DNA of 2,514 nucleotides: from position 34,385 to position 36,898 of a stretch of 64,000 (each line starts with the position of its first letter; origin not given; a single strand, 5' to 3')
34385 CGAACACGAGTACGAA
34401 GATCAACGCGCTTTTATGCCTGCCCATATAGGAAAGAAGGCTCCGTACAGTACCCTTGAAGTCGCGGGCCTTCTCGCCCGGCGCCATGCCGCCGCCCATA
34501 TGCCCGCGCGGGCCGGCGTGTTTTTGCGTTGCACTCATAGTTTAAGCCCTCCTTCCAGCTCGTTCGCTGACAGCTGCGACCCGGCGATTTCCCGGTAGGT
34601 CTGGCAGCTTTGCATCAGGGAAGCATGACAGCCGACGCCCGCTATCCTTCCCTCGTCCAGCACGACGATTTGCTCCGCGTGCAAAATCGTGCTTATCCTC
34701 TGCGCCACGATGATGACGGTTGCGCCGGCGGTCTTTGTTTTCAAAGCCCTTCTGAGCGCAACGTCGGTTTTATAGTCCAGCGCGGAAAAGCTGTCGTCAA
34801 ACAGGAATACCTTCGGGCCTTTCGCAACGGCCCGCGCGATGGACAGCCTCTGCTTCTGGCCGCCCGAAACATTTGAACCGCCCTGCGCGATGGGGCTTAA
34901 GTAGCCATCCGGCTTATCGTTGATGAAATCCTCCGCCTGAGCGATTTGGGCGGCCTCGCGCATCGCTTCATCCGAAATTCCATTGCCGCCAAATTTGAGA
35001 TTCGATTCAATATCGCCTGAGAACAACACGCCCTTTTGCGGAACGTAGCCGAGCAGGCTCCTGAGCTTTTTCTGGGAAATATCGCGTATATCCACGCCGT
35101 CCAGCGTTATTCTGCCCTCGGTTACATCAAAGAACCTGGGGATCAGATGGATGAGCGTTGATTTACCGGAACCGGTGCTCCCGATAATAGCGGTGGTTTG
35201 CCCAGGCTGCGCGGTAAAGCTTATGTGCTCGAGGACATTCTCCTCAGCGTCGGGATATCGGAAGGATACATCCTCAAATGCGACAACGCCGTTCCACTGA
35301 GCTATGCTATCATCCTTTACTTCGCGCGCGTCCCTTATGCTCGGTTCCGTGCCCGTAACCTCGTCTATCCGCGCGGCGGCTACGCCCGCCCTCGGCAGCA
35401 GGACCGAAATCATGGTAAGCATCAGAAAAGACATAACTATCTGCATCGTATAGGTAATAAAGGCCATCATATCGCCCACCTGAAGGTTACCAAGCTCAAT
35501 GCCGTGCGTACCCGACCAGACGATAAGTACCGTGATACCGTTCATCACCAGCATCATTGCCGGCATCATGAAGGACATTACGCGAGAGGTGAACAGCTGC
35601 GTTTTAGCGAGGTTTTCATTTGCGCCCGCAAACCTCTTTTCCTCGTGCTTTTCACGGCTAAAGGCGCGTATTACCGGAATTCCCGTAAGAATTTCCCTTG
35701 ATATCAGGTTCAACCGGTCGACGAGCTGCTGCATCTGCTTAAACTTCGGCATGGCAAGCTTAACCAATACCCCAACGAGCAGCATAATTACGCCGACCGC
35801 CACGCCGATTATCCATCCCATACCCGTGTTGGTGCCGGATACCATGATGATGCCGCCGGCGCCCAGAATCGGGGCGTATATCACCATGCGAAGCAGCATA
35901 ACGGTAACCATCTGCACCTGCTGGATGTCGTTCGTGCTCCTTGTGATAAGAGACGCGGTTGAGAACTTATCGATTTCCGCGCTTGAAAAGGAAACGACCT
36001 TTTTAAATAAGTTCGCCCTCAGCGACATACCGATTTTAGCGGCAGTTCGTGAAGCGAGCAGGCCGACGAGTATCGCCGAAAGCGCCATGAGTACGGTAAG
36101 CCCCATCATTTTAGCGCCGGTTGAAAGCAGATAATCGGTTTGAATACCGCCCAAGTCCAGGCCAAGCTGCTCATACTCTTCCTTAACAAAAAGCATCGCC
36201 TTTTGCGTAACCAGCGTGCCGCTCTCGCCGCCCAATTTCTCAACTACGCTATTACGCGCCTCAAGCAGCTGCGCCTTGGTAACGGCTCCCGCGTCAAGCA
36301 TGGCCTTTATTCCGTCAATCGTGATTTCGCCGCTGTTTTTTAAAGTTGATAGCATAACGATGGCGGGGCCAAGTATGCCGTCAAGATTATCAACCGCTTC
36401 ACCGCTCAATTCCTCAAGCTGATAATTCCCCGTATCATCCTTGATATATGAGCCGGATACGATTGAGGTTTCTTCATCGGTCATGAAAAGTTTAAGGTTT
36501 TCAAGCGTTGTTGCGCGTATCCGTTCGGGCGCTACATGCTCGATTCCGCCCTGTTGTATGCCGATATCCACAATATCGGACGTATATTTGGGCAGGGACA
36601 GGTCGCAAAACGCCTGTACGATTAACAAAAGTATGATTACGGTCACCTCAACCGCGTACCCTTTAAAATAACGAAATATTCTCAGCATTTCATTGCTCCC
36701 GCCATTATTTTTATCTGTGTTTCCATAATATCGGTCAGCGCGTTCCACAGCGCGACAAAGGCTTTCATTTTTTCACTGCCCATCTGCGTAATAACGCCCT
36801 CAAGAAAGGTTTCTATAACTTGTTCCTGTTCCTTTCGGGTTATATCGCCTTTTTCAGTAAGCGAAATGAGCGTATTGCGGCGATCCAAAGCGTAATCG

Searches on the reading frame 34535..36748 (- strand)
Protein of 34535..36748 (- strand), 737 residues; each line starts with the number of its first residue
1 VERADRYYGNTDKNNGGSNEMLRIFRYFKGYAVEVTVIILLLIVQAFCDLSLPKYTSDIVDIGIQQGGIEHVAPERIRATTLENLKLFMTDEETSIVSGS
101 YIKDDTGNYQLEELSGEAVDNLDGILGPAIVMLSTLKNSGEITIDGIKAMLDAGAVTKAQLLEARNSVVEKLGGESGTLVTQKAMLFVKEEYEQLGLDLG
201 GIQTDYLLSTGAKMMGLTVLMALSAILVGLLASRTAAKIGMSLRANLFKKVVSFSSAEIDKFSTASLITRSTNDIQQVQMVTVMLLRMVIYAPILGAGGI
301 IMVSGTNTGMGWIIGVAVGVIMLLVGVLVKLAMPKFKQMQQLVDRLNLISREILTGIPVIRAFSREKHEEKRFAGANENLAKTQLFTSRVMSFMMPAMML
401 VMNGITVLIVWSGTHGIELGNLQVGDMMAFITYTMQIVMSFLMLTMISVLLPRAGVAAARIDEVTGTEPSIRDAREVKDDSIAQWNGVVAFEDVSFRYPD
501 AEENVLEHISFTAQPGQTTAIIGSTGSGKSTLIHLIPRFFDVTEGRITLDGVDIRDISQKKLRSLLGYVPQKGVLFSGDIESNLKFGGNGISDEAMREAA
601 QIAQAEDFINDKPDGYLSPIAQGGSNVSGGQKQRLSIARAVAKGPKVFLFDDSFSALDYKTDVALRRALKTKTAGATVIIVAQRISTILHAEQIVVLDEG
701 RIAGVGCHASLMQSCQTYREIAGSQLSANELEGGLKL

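Call 59: search_protein_families(library=pfam, proteins=[window:34535-36748:-], max_evalue=0.00001)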
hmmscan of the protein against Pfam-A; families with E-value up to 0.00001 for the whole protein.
window:34535-36748:- (737 aa): 2 families
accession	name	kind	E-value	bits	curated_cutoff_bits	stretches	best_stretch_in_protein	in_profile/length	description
PF00664.28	ABC_membrane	-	4.5e-32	112.3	28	1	214-441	47-274/274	ABC transporter transmembrane region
PF00005.33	ABC_tran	-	7.4e-28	98.3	25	1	506-654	1-136/137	ABC transporter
